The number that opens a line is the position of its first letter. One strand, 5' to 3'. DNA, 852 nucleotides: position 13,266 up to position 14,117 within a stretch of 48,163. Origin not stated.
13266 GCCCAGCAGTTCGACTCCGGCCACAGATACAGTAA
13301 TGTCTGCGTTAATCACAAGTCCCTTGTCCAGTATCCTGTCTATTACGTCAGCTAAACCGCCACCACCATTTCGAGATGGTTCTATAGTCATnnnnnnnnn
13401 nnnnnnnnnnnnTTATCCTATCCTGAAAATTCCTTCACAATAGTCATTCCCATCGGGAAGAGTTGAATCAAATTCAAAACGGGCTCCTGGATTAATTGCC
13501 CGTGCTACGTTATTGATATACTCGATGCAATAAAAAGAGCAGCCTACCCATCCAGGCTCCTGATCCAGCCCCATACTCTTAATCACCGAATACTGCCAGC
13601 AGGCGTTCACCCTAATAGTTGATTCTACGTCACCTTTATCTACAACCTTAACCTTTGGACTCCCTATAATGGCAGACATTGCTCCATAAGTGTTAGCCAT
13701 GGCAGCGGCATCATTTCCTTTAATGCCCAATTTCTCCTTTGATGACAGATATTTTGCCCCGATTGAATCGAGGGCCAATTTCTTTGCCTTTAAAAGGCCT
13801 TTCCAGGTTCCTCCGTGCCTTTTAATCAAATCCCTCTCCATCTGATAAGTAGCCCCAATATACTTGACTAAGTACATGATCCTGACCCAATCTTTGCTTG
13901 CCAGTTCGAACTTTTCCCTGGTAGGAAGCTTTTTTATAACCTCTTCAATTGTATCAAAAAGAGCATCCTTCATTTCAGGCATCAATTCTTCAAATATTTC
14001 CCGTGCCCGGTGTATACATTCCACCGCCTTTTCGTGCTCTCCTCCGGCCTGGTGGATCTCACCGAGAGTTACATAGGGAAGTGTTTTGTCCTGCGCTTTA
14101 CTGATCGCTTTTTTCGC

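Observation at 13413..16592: Radical SAM enzyme next to a 22-fold P-x-P-L-K-x-Y repeat protein: a candidate enzyme-substrate pair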

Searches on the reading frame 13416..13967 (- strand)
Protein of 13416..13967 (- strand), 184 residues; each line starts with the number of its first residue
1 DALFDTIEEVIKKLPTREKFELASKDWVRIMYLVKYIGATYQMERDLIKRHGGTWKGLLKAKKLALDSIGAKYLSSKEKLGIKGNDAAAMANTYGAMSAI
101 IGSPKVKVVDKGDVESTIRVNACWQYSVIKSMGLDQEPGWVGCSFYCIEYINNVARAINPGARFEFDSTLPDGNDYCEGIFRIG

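Call 52: predict_structure(alignment_id=A4)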
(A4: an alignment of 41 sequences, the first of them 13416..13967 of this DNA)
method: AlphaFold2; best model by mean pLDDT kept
length: 184 residues; sequences in the alignment: 41
mean_pLDDT: 80.7   pTM: 0.70
mean pLDDT of the five models: 80.7, 72.3, 65.6, 56.7, 53.6
residues with pLDDT >= 90: 55; 70-90: 98; 50-70: 22; < 50: 9
segments of 3 or more residues with pLDDT < 50: 1-4, 170-174
pLDDT, mean of each block of 10 residues (from residue 1): 57 81 73 82 91 88 84 91 95 87 74 91 68 79 73 93 79 64 91
secondary structure, 60 per line:
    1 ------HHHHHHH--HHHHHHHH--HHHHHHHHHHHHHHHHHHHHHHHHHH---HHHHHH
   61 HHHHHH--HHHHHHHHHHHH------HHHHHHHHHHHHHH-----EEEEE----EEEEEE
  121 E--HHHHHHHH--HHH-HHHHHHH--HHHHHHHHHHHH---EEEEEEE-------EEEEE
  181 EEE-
elements in order: H7-13 H16-23 H26-51 H55-66 H69-80 H87-100 E106-110 E115-121 H124-131 H138-144 H147-158 E162-168 E176-183

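Call 58: fold_search(model_id=the predicted structure, library=pdb)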
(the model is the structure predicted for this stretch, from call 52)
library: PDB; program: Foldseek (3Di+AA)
matches with E <= 10: 549; with E <= 0.001: 1
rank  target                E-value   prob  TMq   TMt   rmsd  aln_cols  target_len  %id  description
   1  6aq3_E                9.3e-04  1.00  0.42  0.44   6.5       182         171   15  Crystal structure of a trafficking protein particle complex subunit 3 from Naegleria fowleri covalently bound to palmi (released 2017-08-30)
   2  6aq3_A                1.0e-03  1.00  0.46  0.49   6.1       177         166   11  Crystal structure of a trafficking protein particle complex subunit 3 from Naegleria fowleri covalently bound to palmi (released 2017-08-30)
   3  6aq3_C                1.2e-03  1.00  0.43  0.47   6.5       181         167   12  Crystal structure of a trafficking protein particle complex subunit 3 from Naegleria fowleri covalently bound to palmi (released 2017-08-30)
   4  7e2c_G                1.4e-03  1.00  0.45  0.42   5.9       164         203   12  Monomer of TRAPPII (open) (released 2022-02-09)
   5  7yh3_D                1.5e-03  1.00  0.45  0.50   5.7       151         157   12  TRAPPC3 from Thorarchaeota SMTZ1-45 (released 2023-07-19)
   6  5frw_B                1.6e-03  1.00  0.50  0.47   4.9       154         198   14  crystal structure of the phenol-responsive sensory domain of the transcription activator PoxR with Phenol (released 2016-04-06)
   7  7e93_G                1.7e-03  1.00  0.45  0.42   5.9       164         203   12  Intact TRAPPII (state III). (released 2022-02-09)
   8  6aq3_B                1.9e-03  0.99  0.40  0.42   6.3       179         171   13  Crystal structure of a trafficking protein particle complex subunit 3 from Naegleria fowleri covalently bound to palmi (released 2017-08-30)
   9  5frz_A                2.8e-03  1.00  0.49  0.47   5.2       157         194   14  crystal structure of the phenol-responsive sensory domain of the transcription activator PoxR with 3,4-dimethylphenol (released 2016-03-30)
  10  5frw_A                3.4e-03  1.00  0.45  0.42   5.5       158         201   16  crystal structure of the phenol-responsive sensory domain of the transcription activator PoxR with Phenol (released 2016-04-06)
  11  7yh3_B                3.4e-03  0.99  0.39  0.44   6.6       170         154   13  TRAPPC3 from Thorarchaeota SMTZ1-45 (released 2023-07-19)
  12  5kbg_A                3.8e-03  1.00  0.44  0.41   5.2       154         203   12  CRYSTAL STRUCTURE OF THE AROMATIC SENSOR DOMAIN OF MOPR IN COMPLEX WITH OCRESOL (released 2016-07-13)
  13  7yh2_A                3.8e-03  0.99  0.38  0.43   7.2       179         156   13  TRAPPC3 from Thorarchaeota AB25 (released 2023-07-19)
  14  7vqf                  4.3e-03  1.00  0.44  0.43   5.4       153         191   16  Phenol binding protein, MopR (released 2022-09-07)
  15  6aq3_D                4.3e-03  0.98  0.39  0.41   6.9       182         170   14  Crystal structure of a trafficking protein particle complex subunit 3 from Naegleria fowleri covalently bound to palmi (released 2017-08-30)
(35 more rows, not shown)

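Call 84: search_protein_families(library=pfam, alignment_id=A4, max_evalue=0.01)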
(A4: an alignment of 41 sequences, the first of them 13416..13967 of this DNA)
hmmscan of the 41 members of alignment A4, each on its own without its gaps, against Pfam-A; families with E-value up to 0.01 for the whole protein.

A. member 1, window:13416-13967:- (184 aa): 1 family
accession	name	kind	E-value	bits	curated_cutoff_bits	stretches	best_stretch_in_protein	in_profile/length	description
PF14196.11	ATC_hydrolase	-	0.00093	20.5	28.1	1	85-178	52-142/145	L-2-amino-thiazoline-4-carboxylic acid hydrolase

B. families by the number of members that match (of 41 scanned): 37 families (the first 25 are shown)
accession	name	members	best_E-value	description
PF07719.23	TPR_2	37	2.1e-16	Tetratricopeptide repeat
PF00515.34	TPR_1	37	3.9e-16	Tetratricopeptide repeat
PF13181.12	TPR_8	37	3.7e-15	Tetratricopeptide repeat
PF13424.12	TPR_12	37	1.3e-12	Tetratricopeptide repeat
PF14559.12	TPR_19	37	3.7e-12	Tetratricopeptide repeat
PF13176.12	TPR_7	37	3.8e-11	Tetratricopeptide repeat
PF13428.12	TPR_14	36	1.4e-09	Tetratricopeptide repeat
PF13431.12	TPR_17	36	1.4e-09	Tetratricopeptide repeat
PF13374.12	TPR_10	35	1e-13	Tetratricopeptide repeat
PF13414.12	TPR_11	35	4.1e-10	TPR repeat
PF13432.12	TPR_16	31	1.3e-09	Tetratricopeptide repeat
PF14196.11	ATC_hydrolase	27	5.1e-06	L-2-amino-thiazoline-4-carboxylic acid hydrolase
PF25068.1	ARM_TT21_4th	25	5.3e-07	Tetratricopeptide repeat protein 21 forth ARM domain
PF13174.12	TPR_6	17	1.9e-06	Tetratricopeptide repeat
PF17874.7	TPR_MalT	17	7.3e-05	MalT-like TPR region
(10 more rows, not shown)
